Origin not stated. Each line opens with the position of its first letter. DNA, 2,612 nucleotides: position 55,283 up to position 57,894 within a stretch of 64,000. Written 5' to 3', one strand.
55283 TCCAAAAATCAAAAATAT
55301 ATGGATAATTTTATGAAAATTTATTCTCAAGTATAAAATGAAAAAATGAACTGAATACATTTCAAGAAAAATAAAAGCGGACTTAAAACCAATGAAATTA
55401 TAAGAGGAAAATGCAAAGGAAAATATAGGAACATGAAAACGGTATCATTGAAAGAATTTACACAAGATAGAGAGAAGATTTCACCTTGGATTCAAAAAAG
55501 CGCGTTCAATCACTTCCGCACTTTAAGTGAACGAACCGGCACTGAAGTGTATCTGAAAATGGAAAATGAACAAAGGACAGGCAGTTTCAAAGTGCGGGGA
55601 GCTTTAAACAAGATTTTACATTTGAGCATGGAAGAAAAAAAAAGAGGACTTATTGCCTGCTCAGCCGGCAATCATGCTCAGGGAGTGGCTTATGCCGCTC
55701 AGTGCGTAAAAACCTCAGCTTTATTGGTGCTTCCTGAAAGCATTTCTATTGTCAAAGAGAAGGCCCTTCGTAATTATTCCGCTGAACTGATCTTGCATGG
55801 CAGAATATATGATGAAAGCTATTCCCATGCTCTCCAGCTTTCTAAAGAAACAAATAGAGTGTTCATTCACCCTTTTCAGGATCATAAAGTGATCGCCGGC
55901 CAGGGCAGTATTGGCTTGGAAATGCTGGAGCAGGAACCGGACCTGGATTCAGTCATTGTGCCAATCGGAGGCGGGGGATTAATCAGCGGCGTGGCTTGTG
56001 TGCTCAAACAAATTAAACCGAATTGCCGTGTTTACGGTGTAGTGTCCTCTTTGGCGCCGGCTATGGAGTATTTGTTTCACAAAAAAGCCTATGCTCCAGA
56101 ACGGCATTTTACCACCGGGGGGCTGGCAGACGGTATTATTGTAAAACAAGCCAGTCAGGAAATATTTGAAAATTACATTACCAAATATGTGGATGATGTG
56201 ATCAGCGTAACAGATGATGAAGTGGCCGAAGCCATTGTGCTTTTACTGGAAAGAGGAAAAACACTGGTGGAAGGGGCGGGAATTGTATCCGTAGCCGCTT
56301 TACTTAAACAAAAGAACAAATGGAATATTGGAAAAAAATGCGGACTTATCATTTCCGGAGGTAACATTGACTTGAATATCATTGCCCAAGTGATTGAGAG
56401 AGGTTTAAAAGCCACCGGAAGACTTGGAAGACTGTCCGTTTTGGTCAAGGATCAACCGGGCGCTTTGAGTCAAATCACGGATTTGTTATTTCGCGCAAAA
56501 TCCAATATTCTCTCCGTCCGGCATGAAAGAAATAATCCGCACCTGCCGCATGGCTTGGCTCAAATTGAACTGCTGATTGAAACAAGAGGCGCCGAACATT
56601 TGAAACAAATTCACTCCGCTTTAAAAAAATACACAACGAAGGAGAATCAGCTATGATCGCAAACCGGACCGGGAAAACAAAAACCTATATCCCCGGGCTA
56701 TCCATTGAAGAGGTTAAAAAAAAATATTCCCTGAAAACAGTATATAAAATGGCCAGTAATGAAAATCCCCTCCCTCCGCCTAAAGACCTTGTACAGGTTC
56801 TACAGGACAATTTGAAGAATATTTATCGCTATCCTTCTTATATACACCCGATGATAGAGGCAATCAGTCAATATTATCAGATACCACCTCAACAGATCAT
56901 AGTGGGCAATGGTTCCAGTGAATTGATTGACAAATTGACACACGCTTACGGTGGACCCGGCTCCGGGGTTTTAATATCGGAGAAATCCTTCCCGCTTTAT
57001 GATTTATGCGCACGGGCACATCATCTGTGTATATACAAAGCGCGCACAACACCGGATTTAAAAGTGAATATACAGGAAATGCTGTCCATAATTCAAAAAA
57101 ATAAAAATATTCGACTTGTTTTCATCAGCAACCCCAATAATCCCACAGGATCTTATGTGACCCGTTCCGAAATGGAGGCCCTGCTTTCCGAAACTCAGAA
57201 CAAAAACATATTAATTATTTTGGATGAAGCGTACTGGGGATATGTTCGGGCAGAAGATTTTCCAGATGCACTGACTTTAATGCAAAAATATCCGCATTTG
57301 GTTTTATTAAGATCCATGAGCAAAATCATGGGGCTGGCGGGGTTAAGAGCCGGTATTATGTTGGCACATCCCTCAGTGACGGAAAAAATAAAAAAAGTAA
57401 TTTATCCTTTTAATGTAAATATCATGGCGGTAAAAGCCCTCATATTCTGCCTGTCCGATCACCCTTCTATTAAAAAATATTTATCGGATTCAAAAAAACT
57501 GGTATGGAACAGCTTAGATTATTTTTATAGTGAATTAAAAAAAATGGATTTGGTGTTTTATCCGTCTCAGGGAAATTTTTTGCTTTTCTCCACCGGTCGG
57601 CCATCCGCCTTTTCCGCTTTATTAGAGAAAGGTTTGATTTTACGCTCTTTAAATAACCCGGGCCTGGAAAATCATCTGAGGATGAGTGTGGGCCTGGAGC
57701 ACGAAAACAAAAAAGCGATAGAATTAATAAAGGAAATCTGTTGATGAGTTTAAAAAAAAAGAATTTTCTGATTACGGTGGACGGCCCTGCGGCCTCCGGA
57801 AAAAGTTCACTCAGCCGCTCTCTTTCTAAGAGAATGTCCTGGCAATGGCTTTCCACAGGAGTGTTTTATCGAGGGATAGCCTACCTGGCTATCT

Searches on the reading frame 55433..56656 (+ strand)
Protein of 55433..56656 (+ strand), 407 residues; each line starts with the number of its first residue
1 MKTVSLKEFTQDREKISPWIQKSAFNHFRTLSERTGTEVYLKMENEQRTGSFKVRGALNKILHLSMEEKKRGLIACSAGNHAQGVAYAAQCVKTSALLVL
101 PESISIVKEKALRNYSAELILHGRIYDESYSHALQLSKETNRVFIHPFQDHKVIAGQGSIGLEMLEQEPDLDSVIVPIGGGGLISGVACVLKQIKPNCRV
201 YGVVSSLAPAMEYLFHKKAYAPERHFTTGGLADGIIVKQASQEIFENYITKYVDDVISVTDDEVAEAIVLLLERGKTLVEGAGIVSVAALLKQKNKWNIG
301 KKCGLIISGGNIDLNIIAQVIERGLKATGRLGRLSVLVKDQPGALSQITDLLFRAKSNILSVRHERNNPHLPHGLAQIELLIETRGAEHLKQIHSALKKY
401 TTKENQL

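Call 62: search_protein_families(library=pfam, proteins=[window:55433-56656:+], max_evalue=0.00001)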
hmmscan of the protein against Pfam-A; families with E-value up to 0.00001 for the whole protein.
window:55433-56656:+ (407 aa): 3 families
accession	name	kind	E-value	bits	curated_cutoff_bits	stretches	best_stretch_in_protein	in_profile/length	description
PF00291.31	PALP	-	7.5e-67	226.2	35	1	20-309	5-295/295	Pyridoxal-phosphate dependent enzyme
PF13291.12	ACT_4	-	6.6e-07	30.4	27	1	333-400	8-72/80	ACT domain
PF01842.31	ACT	-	1.6e-06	28.2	27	1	333-399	2-63/66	ACT domain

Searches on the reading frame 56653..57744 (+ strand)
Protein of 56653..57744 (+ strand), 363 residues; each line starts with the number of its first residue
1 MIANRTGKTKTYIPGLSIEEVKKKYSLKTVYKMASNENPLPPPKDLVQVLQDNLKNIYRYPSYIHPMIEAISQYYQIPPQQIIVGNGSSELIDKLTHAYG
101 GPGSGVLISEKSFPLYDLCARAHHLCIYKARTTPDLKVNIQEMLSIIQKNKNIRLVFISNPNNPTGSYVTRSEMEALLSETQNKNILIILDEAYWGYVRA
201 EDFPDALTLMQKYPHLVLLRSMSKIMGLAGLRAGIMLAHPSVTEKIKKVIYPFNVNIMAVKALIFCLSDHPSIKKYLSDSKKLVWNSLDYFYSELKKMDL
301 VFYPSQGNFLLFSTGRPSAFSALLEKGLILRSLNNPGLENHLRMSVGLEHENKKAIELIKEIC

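Call 78: search_protein_families(library=pfam, proteins=[window:56653-57744:+], max_evalue=0.0001)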
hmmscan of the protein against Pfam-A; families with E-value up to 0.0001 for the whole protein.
window:56653-57744:+ (363 aa): 1 family
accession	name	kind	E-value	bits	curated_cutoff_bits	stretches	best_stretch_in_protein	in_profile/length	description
PF00155.27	Aminotran_1_2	-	2.5e-57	195.2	19.7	1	30-357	3-359/361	Aminotransferase class I and II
